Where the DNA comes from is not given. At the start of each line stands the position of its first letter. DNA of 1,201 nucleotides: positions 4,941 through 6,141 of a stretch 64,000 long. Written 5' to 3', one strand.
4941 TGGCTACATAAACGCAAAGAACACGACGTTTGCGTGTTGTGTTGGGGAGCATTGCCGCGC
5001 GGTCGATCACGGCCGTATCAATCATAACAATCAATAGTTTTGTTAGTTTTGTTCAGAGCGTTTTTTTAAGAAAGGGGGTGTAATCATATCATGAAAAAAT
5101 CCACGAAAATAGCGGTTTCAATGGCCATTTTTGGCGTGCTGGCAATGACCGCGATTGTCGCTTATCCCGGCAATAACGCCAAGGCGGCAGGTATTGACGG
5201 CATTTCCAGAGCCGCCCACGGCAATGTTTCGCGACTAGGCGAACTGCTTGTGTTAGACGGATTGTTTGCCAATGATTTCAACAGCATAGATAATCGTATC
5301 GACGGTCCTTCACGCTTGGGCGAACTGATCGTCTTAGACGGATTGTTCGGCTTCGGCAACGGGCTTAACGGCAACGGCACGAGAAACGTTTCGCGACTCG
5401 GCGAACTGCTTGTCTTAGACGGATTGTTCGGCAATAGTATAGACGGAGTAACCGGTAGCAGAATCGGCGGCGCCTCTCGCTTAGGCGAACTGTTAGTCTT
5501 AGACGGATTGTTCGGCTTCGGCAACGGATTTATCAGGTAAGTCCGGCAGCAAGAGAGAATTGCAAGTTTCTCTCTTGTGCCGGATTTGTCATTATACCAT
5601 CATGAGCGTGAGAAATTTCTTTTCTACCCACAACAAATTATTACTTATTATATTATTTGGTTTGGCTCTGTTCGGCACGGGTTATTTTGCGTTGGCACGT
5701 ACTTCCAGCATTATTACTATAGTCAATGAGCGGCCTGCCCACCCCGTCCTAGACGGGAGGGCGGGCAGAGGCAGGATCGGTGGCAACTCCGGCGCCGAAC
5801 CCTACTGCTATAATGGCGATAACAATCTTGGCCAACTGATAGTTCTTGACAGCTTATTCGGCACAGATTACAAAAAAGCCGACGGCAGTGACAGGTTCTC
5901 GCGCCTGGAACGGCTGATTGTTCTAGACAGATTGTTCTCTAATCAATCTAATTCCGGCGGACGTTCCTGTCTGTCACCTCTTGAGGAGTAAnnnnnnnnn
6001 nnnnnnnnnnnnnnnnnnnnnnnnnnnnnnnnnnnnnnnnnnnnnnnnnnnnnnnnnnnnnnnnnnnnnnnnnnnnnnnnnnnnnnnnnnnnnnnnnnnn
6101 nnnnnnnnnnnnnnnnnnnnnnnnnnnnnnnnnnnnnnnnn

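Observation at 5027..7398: GC-elevated ~2.3 kb island encoding two paralogous secreted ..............-repeat proteins and a ChaN/Tiki-like exported protein, bounded by imperfect direct repeats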

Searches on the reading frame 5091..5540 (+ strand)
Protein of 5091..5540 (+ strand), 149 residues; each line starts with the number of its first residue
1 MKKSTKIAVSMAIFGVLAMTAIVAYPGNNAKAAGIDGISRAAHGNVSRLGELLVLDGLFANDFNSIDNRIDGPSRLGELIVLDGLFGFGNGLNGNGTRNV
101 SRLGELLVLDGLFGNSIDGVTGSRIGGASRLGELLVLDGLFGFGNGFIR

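Call 5: search_protein_families(library=pfam, proteins=[window:5091-5540:+], max_evalue=1)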
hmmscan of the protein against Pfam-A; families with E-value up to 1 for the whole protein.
window:5091-5540:+ (149 aa): 0 families

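Call 6: search_protein_families(library=ncbifam, proteins=[window:5091-5540:+], max_evalue=1)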
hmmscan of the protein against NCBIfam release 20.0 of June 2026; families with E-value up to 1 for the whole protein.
window:5091-5540:+ (149 aa): 0 families

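Call 7: find_homologous_proteins(query=window:5091-5540:+, max_evalue=0.01)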
Query window:5091-5540:+ (149 aa): 10 proteins with E <= 0.01 among 4889 candidates.
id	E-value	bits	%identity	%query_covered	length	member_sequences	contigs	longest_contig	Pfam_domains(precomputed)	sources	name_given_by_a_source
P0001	7.4e-43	164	99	55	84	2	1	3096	-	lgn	-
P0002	2.8e-16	78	43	92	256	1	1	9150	PF01476.27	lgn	-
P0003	1.2e-15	76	54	68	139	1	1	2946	-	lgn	-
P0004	6.6e-15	73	49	95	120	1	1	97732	-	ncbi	-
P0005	2.7e-14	71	49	84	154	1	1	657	-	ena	-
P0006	1.8e-13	69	47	90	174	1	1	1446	-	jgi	-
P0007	8.9e-10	57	59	51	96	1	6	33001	-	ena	-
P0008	1.6e-8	53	51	62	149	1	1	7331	-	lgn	-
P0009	3.1e-7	49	56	35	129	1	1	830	-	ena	-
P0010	1.6e-5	43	36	89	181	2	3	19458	PF01476.27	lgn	-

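Call 13: find_encoding_contigs(protein=P0004, flank=8000, max_places=2)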
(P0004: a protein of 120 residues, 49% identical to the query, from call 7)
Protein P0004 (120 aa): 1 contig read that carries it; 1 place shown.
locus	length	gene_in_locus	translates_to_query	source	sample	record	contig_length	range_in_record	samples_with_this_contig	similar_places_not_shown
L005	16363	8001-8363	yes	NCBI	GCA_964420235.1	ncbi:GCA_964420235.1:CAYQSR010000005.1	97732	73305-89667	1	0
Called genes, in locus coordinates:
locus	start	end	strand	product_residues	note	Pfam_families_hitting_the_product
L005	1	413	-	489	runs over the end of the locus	PF00171:Aldedh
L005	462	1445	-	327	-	PF02674:Colicin_V, PF00188:CAP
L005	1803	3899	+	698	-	PF00912:Transgly, PF00905:Transpeptidase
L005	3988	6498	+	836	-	PF00912:Transgly, PF00905:Transpeptidase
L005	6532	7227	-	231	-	PF00027:cNMP_binding, PF13545:HTH_Crp_2, PF00325:Crp (weak)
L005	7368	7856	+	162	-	-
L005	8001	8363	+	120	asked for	-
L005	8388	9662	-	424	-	-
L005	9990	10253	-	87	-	PF00076:RRM_1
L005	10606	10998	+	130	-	PF03713:DUF305, PF13628:DUF4142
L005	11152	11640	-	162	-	PF08327:AHSA1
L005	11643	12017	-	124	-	PF00903:Glyoxalase, PF18029:Glyoxalase_6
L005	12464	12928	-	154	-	-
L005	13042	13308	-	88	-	-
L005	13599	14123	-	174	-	-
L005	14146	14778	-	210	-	-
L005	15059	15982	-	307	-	PF00389:2-Hacid_dh, PF02826:2-Hacid_dh_C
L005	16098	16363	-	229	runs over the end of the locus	-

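Call 40: search_protein_representatives(alignment_id=A2)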
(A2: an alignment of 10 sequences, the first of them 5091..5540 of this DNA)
Query: 10 sequences, 152 profile positions. Proteins with E-value up to 0.001 (for the whole library): 200; up to 1e-10: 86; up to 1e-30: 9. The best 150 are listed.
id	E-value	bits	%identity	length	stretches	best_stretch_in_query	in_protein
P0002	2.8e-57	208.9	-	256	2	2-148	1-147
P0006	3.3e-47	176.2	-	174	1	3-149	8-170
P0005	1.9e-41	157.5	-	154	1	5-150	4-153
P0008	1.0e-39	151.9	-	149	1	6-152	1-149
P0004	7.2e-39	149.1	-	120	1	7-144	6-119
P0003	1.8e-36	141.3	-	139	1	1-143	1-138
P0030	1.9e-34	134.8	-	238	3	44-150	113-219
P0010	2.7e-34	134.3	-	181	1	19-147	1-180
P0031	1.8e-32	128.3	-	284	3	5-148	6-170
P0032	6.0e-30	120.1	-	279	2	24-145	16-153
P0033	6.7e-30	120.0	-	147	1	6-151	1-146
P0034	1.7e-28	115.4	-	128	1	3-143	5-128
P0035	2.0e-27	112.0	-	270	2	18-147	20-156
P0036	7.9e-27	110.0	-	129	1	2-106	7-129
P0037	7.6e-26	106.8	-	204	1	15-147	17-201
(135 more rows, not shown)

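Call 50: predict_structure(alignment_id=A2)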
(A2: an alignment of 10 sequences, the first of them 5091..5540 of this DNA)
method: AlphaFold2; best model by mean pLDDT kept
length: 149 residues; sequences in the alignment: 10
mean_pLDDT: 45.8   pTM: 0.18
mean pLDDT of the five models: 45.8, 45.2, 44.1, 43.4, 39.6
residues with pLDDT >= 90: 0; 70-90: 0; 50-70: 35; < 50: 114
segments of 3 or more residues with pLDDT < 50: 14-41, 43-45, 47-65, 71-77, 81-84, 86-88, 97-117, 127-139, 146-149
pLDDT, mean of each block of 10 residues (from residue 1): 53 49 42 39 43 43 50 46 47 48 41 46 47 46 48
secondary structure, 60 per line:
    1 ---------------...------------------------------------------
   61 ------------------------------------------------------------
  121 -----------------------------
elements in order:

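Call 52: find_encoding_contigs(protein=P0002, flank=8000, max_places=2)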
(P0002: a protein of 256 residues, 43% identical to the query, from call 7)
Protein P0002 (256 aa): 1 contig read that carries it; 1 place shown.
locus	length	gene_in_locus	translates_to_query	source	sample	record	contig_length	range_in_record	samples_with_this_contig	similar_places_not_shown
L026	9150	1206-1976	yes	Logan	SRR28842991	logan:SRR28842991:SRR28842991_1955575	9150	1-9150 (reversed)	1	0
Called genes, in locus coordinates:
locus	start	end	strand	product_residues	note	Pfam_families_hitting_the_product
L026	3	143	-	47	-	?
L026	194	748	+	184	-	PF04542:Sigma70_r2, PF06056:Terminase_5 (faint), PF08281:Sigma70_r4_2, PF04545:Sigma70_r4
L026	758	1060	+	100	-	-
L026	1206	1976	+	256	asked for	PF01476:LysM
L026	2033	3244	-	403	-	-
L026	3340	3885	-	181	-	-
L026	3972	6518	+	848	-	PF22680:Glyco_hydro_123_N_2 (weak), PF19543:GH123_N (weak)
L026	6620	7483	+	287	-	PF12705:PDDEXK_1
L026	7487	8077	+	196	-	PF02834:LigT_PEase, PF13563:2_5_RNA_ligase2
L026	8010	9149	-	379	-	?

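Call 53: find_encoding_contigs(protein=P0010, flank=8000, max_places=2)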
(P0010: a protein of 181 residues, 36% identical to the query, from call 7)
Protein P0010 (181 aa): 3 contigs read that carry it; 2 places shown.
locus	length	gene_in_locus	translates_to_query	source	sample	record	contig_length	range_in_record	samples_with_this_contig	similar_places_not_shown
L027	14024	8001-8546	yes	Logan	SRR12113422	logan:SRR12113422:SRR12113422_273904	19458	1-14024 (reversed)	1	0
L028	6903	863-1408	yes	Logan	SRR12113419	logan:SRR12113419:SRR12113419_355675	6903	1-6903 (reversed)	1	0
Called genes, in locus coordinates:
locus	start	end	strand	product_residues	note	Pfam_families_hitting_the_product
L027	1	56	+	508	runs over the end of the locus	PF01564:Spermine_synth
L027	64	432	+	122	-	-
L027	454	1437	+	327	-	PF01210:NAD_Gly3P_dh_N, PF02558:ApbA (weak), PF03446:NAD_binding_2 (weak), PF03807:F420_oxidored (weak), PF07479:NAD_Gly3P_dh_C, PF20618:GPD_NAD_C_bact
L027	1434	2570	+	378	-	PF01180:DHO_dh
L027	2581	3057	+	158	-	PF07681:DoxX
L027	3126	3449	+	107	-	-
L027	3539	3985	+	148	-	PF07884:VKOR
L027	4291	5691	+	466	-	-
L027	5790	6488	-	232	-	-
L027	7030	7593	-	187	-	PF12645:HTH_16 (weak), PF04542:Sigma70_r2, PF08281:Sigma70_r4_2, PF04545:Sigma70_r4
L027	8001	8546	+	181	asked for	PF01476:LysM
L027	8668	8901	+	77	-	PF09851:SHOCT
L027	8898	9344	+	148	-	-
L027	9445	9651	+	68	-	PF00403:HMA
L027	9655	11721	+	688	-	PF00122:E1-E2_ATPase, PF00702:Hydrolase, PF08282:Hydrolase_3 (faint)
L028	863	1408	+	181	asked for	PF01476:LysM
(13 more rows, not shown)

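Call 70: search_protein_families(library=pfam, alignment_id=A3, max_evalue=0.001)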
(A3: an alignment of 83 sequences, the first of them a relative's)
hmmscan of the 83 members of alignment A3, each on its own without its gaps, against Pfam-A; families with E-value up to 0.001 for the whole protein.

A. member 1, P0002 (256 aa): 1 family
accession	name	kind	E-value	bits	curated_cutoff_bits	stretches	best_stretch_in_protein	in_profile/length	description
PF01476.26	LysM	-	2.8e-14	53.2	20.9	1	154-196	2-43/43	LysM domain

B. families by the number of members that match (of 83 scanned): 9 families
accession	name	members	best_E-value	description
PF01476.26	LysM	33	4.3e-29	LysM domain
PF23473.1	LysM3_LYK4_5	5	1.3e-09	LYK4/5 LysM3 domain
PF13473.12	Cupredoxin_1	3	1.8e-11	Cupredoxin-like domain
PF00127.26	Copper-bind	3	4.3e-08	Copper binding proteins, plastocyanin/azurin family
PF23457.1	LysM2_NFP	1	4.9e-10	NFP LysM2 domain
PF16656.11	Pur_ac_phosph_N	1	3.1e-08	Purple acid Phosphatase, N-terminal domain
PF00041.27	fn3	1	5.7e-08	Fibronectin type III domain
PF23472.1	LysM2_CERK1_LYK3_4_5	1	2.3e-07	LYK3/4/5 LysM2 domain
PF08563.16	P53_TAD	1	0.00053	P53 transactivation motif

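Call 73: search_protein_families(library=pfam, proteins=[L005:7368-7856:+, L026:758-1060:+], max_evalue=0.001)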
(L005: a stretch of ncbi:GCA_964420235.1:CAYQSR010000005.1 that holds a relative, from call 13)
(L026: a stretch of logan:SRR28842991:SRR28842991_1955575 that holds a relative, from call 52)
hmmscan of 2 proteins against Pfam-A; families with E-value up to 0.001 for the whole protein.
L005:7368-7856:+ (162 aa): 0 families

L026:758-1060:+ (100 aa): 0 families

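Call 86: search_protein_families(library=padloc, proteins=[window:5091-5540:+], max_evalue=0.1)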
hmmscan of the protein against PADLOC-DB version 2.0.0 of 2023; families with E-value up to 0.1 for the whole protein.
window:5091-5540:+ (149 aa): 0 families

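Call 87: search_protein_families(library=phrogs, proteins=[window:5091-5540:+], max_evalue=0.1)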
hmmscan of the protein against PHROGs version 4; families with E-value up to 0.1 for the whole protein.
window:5091-5540:+ (149 aa): 1 family
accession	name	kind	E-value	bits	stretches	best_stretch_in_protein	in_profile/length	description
phrog_23040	-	unknown function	0.0006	20.9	0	73-85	31-43/73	-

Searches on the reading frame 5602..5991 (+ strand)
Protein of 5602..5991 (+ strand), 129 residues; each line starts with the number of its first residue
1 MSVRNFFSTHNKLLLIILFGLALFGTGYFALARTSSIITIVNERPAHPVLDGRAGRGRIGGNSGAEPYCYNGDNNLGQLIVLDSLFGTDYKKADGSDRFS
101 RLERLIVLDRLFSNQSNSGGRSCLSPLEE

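Call 5: search_protein_families(library=pfam, proteins=[window:5602-5991:+], max_evalue=1)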
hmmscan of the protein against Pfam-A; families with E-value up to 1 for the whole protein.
window:5602-5991:+ (129 aa): 0 families

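Call 6: search_protein_families(library=ncbifam, proteins=[window:5602-5991:+], max_evalue=1)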
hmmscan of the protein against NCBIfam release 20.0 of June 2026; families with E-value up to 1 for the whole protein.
window:5602-5991:+ (129 aa): 0 families

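Call 86: search_protein_families(library=padloc, proteins=[window:5602-5991:+], max_evalue=0.1)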
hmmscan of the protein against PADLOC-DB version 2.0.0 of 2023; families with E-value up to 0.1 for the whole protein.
window:5602-5991:+ (129 aa): 0 families

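Call 87: search_protein_families(library=phrogs, proteins=[window:5602-5991:+], max_evalue=0.1)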
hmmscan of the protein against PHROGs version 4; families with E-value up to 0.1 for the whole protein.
window:5602-5991:+ (129 aa): 1 family
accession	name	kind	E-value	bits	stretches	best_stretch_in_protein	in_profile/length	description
phrog_8459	-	unknown function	0.058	14.7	1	10-36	15-41/77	-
